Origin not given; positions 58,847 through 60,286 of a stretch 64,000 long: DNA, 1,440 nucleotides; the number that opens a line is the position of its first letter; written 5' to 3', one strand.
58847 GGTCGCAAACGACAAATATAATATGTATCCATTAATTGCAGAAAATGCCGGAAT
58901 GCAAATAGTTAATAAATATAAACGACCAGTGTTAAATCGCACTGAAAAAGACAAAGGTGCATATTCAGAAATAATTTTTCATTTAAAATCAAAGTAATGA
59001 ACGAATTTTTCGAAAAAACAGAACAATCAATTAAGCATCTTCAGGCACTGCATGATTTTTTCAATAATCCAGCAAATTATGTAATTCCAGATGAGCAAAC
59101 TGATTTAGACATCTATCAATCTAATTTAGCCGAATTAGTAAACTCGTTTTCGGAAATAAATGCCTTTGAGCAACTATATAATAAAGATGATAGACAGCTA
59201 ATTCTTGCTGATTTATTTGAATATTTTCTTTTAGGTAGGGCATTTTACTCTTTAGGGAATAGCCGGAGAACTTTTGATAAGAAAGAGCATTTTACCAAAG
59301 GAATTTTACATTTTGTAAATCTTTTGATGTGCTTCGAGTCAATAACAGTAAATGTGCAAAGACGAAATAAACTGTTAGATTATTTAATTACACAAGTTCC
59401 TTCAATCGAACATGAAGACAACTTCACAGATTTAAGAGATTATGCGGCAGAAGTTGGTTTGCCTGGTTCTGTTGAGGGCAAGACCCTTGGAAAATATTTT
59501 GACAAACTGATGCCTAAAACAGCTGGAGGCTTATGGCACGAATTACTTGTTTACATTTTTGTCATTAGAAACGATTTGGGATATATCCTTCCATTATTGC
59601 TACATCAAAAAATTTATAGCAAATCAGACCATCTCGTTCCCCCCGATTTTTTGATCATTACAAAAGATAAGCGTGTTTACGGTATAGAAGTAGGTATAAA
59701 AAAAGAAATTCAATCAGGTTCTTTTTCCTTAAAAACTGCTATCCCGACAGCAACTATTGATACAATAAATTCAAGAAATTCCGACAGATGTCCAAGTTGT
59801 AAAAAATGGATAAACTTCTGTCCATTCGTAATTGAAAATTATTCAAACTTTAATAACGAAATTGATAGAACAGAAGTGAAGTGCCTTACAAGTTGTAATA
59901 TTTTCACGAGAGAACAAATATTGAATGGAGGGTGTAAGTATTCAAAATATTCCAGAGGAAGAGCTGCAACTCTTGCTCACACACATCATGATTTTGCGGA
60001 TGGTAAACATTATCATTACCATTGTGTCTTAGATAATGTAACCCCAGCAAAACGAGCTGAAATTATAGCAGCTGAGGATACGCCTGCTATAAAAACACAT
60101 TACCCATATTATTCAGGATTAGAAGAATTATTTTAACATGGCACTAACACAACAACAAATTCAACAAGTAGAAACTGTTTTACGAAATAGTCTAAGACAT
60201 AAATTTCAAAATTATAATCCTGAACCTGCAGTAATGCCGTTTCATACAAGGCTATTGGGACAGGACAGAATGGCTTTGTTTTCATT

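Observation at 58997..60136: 379-aa orphan protein with a possible PD-(D/E)xK core and a Cys/His-rich tail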

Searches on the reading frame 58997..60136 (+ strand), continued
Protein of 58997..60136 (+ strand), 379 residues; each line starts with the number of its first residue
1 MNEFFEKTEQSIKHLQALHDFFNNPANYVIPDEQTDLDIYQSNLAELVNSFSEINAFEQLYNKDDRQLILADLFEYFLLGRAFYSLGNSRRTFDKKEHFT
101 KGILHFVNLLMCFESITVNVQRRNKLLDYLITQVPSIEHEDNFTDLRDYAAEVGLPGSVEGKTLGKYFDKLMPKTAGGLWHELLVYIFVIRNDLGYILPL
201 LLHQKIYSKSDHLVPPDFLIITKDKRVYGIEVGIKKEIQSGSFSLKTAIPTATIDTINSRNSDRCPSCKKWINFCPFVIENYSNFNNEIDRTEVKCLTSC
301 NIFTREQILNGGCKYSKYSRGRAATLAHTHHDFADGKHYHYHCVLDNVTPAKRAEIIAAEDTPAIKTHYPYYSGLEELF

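Call 68: search_protein_families(library=phrogs, proteins=[window:58997-60136:+, P0207, P0128, L039:3216-3761:+, L037:4174-4689:+, L043:3532-4023:+], max_evalue=0.1)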
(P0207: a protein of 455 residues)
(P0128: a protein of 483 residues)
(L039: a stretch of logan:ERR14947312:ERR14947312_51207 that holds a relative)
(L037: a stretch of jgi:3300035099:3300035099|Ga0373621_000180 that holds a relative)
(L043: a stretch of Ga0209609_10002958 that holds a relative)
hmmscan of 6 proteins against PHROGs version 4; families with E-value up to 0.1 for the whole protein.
window:58997-60136:+ (379 aa): 1 family
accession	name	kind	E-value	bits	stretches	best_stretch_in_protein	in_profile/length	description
phrog_33268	-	unknown function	0.017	16.2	0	84-127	39-78/81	-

P0207 (455 aa): 0 families

P0128 (483 aa): 1 family
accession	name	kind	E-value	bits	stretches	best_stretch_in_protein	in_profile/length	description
phrog_36634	-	unknown function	0.061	14.5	0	32-127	38-131/148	-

L039:3216-3761:+ (181 aa): 0 families

L037:4174-4689:+ (171 aa): 0 families

L043:3532-4023:+ (163 aa): 0 families

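Call 69: search_protein_families(library=pfam, proteins=[L039:3216-3761:+, L037:4174-4689:+, L043:3532-4023:+, L043:5461-6423:-, L037:6483-7205:+, L041:1418-3748:+, L039:3764-4429:+, L023:7419-8084:-], max_evalue=0.1)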
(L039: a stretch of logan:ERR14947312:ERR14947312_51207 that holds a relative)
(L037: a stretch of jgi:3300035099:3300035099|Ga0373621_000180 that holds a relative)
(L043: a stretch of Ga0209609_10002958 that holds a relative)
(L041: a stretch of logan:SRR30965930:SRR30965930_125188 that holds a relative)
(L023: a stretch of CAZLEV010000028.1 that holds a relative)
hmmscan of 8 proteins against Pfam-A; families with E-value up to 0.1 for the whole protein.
L039:3216-3761:+ (181 aa): 0 families

L037:4174-4689:+ (171 aa): 0 families

L043:3532-4023:+ (163 aa): 1 family
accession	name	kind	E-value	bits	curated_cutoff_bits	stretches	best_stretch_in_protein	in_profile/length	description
PF09569.16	RE_ScaI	-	0.0026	18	25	1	99-143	114-170/192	ScaI restriction endonuclease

L043:5461-6423:- (320 aa): 2 families
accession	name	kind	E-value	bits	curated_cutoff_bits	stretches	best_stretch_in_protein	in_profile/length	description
PF01555.25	N6_N4_Mtase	-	3.6e-49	168.1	26.7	1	73-311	1-220/221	DNA methylase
PF01170.24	UPF0020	-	0.0027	17.9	22.3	0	68-83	117-132/197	RMKL-like, methyltransferase domain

L037:6483-7205:+ (240 aa): 0 families

L041:1418-3748:+ (776 aa): 6 families
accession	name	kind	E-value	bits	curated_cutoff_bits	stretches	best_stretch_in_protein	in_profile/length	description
PF06634.17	DUF1156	-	1e-06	29.2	24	1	52-83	22-54/73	Protein of unknown function (DUF1156)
PF01555.25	N6_N4_Mtase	-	3.9e-05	24.1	26.7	1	527-694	1-110/221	DNA methylase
PF03602.21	Cons_hypoth95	-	0.0026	17.9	24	0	501-549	87-136/182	Conserved hypothetical protein 95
PF01170.24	UPF0020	-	0.016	15.3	22.3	0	131-160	28-57/197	RMKL-like, methyltransferase domain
PF25463.1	DUF7899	-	0.07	11.9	70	0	284-331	158-205/410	Domain of unknown function (DUF7899)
PF14871.12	GHL6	-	0.087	13.5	35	0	569-632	69-130/132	Hypothetical glycosyl hydrolase 6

L039:3764-4429:+ (221 aa): 0 families

L023:7419-8084:- (221 aa): 0 families

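Call 70: search_protein_families(library=padloc, proteins=[L039:3216-3761:+, L037:4174-4689:+, L043:3532-4023:+, L043:5461-6423:-, L039:674-1987:+, L039:3764-4429:+, P0207, P0128], max_evalue=0.01)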
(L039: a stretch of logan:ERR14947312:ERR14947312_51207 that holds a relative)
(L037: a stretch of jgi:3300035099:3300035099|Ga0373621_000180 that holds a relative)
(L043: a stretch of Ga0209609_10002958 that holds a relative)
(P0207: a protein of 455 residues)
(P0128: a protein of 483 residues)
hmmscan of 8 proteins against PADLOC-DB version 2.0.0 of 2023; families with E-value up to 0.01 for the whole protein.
L039:3216-3761:+ (181 aa): 0 families

L037:4174-4689:+ (171 aa): 2 families
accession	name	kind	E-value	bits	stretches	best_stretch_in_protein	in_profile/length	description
PDLC03550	REase_II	-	1.6e-49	165.9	1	17-165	3-153/160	Type II restriction enzyme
PDLC03212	mREase_II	-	0.0015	16.4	1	54-113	41-98/161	Type II methyl-directed restriction enzyme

L043:3532-4023:+ (163 aa): 1 family
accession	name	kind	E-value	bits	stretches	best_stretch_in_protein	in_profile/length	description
PDLC03535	REase_II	-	0.00071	17.1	1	9-145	54-202/227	Type II restriction enzyme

L043:5461-6423:- (320 aa): 65 families (the best 25 are shown)
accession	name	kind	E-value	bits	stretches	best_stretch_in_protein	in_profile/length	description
PDLC03295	MTase_II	-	6.4e-124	411.1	1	53-315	3-267/292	Type II methyltransferase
PDLC03371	MTase_II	-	8.1e-41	138.3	1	52-317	9-255/260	Type II methyltransferase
PDLC03353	MTase_II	-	3.6e-40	136.1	1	51-314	7-250/260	Type II methyltransferase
PDLC03387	MTase_II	-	1.5e-37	127.3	1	48-315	6-276/289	Type II methyltransferase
PDLC03299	MTase_II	-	6.3e-36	122.4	2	53-155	14-112/296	Type II methyltransferase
PDLC03350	MTase_II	-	1.6e-32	111.2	1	54-317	57-298/312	Type II methyltransferase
PDLC03230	MTase_II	-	1.5e-28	98.1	1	50-313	30-281/360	Type II methyltransferase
PDLC03320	MTase_II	-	1.1e-24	85.2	2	251-317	212-277/289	Type II methyltransferase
PDLC03323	MTase_II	-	2.4e-21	74.2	2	51-143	12-101/330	Type II methyltransferase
PDLC03260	MTase_II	-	3.7e-21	73.4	2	233-314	230-307/349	Type II methyltransferase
PDLC03216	MTase_II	-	1.8e-20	71.3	2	251-317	193-258/364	Type II methyltransferase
PDLC03238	MTase_II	-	5.7e-20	69.8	2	54-123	124-194/428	Type II methyltransferase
PDLC03246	MTase_II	-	8.6e-20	69.2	1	54-309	113-361/376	Type II methyltransferase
PDLC03265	MTase_II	-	1.2e-19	68.9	2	58-157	29-125/333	Type II methyltransferase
PDLC03302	MTase_II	-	1.4e-18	65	2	229-316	173-262/626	Type II methyltransferase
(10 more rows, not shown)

L039:674-1987:+ (437 aa): 45 families (the best 25 are shown)
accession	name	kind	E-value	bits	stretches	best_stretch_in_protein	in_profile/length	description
PDLC03325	MTase_II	-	3.7e-140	465.4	1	56-435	44-423/426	Type II methyltransferase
PDLC03353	MTase_II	-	1.9e-27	94.5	2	41-145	146-250/260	Type II methyltransferase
PDLC03350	MTase_II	-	5.4e-22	76.6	2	49-147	202-297/312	Type II methyltransferase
PDLC03376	MTase_II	-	2.9e-19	67.9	2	58-146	11-99/249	Type II methyltransferase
PDLC03322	MTase_II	-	7.7e-16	56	1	77-314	37-273/446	Type II methyltransferase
PDLC03351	MTase_II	-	1.2e-14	52.3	1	62-135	105-178/348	Type II methyltransferase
PDLC03283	MTase_II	-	1.6e-14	51.9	2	66-146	189-272/352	Type II methyltransferase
PDLC03380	MTase_II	-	2.1e-14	51.5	1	76-401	31-368/393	Type II methyltransferase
PDLC03387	MTase_II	-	1e-13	49.1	2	83-147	213-279/289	Type II methyltransferase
PDLC03371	MTase_II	-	1.6e-12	45.5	1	53-145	165-252/260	Type II methyltransferase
PDLC03239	MTase_II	-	1.6e-12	44.9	1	48-407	31-405/442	Type II methyltransferase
PDLC03299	MTase_II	-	8.9e-12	43.1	1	94-167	206-279/296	Type II methyltransferase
PDLC03323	MTase_II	-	1e-11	42.6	1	61-163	210-310/330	Type II methyltransferase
PDLC02541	PglX|PglXI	-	1.2e-11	41.5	1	173-374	380-568/919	PglXI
PDLC03377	MTase_II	-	1.3e-11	41.8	1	28-170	48-190/504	Type II methyltransferase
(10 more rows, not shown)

L039:3764-4429:+ (221 aa): 1 family
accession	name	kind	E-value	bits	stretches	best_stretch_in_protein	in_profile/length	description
PDLC03511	REase_II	-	1.4e-36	124.4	1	4-218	3-226/230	Type II restriction enzyme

P0207 (455 aa): 0 families

P0128 (483 aa): 0 families

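Call 93: find_encoding_contigs(protein=P0144, flank=5000, max_places=1)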
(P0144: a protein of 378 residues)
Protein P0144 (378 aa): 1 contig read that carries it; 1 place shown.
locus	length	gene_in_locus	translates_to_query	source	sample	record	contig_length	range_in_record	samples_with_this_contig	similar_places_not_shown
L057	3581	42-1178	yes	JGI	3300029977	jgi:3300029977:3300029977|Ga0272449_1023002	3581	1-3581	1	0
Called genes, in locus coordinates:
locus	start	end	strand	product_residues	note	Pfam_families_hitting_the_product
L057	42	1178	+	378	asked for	-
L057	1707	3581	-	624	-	?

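Call 94: find_encoding_contigs(protein=P0150, flank=5000, max_places=1)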
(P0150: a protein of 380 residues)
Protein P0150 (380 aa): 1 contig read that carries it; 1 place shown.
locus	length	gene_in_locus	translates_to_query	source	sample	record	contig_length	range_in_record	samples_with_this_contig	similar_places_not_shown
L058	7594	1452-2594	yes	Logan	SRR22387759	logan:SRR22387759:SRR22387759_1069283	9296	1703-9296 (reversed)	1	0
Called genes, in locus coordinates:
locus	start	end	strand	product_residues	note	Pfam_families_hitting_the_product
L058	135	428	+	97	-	-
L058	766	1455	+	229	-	PF09520:HinfI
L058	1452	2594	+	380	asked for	-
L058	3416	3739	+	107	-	-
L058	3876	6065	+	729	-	PF00009:GTP_EFTU, PF22042:EF-G_D2, PF03144:GTP_EFTU_D2, PF14492:EFG_III, PF03764:EFG_IV, PF00679:EFG_C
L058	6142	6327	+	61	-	-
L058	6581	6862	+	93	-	-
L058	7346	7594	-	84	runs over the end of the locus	-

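Call 95: find_encoding_contigs(protein=P0140, flank=5000, max_places=1)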
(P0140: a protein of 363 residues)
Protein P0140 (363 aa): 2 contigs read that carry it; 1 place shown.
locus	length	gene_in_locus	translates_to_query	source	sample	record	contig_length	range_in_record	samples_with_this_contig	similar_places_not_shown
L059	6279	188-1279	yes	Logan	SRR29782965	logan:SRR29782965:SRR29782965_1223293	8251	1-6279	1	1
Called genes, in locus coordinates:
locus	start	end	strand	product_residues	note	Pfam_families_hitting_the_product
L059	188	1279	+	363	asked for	-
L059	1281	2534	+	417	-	PF01555:N6_N4_Mtase, PF01170:UPF0020 (faint), PF13847:Methyltransf_31 (faint)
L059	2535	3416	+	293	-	PF09520:HinfI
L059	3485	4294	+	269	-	-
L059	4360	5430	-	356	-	PF00589:Phage_integrase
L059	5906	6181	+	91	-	-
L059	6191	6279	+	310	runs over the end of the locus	PF13481:AAA_25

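Call 97: search_protein_families(library=pfam, proteins=[L057:1707-3581:-, L059:1281-2534:+, L059:3485-4294:+], max_evalue=0.01)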
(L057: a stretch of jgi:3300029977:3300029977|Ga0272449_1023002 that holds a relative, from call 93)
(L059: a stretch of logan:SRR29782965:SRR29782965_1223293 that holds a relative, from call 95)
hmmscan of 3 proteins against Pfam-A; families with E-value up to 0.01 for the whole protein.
L057:1707-3581:- (624 aa): 2 families
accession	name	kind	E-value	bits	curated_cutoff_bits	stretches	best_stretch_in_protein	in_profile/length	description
PF01555.25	N6_N4_Mtase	-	0.00017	22.1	26.7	1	371-503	1-83/221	DNA methylase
PF03070.21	TENA_THI-4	-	0.0047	17.2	22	0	173-227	150-204/210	TENA/THI-4/PQQC family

L059:1281-2534:+ (417 aa): 5 families
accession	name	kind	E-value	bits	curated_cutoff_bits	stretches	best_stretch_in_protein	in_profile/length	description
PF01555.25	N6_N4_Mtase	-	8.5e-20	72.1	26.7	2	48-122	144-216/221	DNA methylase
PF01170.24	UPF0020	-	1.6e-07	31.7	22.3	1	86-130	27-72/197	RMKL-like, methyltransferase domain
PF13847.12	Methyltransf_31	-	5.1e-05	23.4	27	1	86-134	2-53/145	Methyltransferase domain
PF02086.21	MethyltransfD12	-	0.0012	19.1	22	1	71-191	7-121/253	D12 class N6 adenine-specific DNA methyltransferase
PF09445.16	Methyltransf_15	-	0.0025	17.9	22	0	89-124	2-39/165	RNA cap guanine-N2 methyltransferase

L059:3485-4294:+ (269 aa): 1 family
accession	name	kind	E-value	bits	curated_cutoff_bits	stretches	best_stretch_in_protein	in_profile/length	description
PF12686.12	DUF3800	-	3.4e-05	25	21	1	3-147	1-115/149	Protein of unknown function (DUF3800)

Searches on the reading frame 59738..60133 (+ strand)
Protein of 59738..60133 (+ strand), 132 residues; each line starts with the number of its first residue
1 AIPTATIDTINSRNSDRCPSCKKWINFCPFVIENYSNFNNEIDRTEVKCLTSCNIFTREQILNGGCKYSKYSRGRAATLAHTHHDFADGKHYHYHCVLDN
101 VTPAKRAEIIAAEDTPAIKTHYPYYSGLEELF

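Call 81: predict_structure(alignment_id=A4)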
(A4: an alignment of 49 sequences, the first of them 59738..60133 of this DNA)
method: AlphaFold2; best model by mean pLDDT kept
length: 132 residues; sequences in the alignment: 49
mean_pLDDT: 86.3   pTM: 0.80
mean pLDDT of the five models: 86.3, 85.7, 84.9, 84.8, 84.6
residues with pLDDT >= 90: 89; 70-90: 20; 50-70: 12; < 50: 11
segments of 3 or more residues with pLDDT < 50: 1-6, 8-12
pLDDT, mean of each block of 10 residues (from residue 1): 44 69 91 89 90 97 96 95 96 97 98 96 70 56
secondary structure, 60 per line:
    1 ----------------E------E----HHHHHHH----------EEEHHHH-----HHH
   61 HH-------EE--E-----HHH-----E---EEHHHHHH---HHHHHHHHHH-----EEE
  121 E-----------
elements in order: H29-35 E46-48 H49-52 H58-62 H94-99 H103-112 E118-121
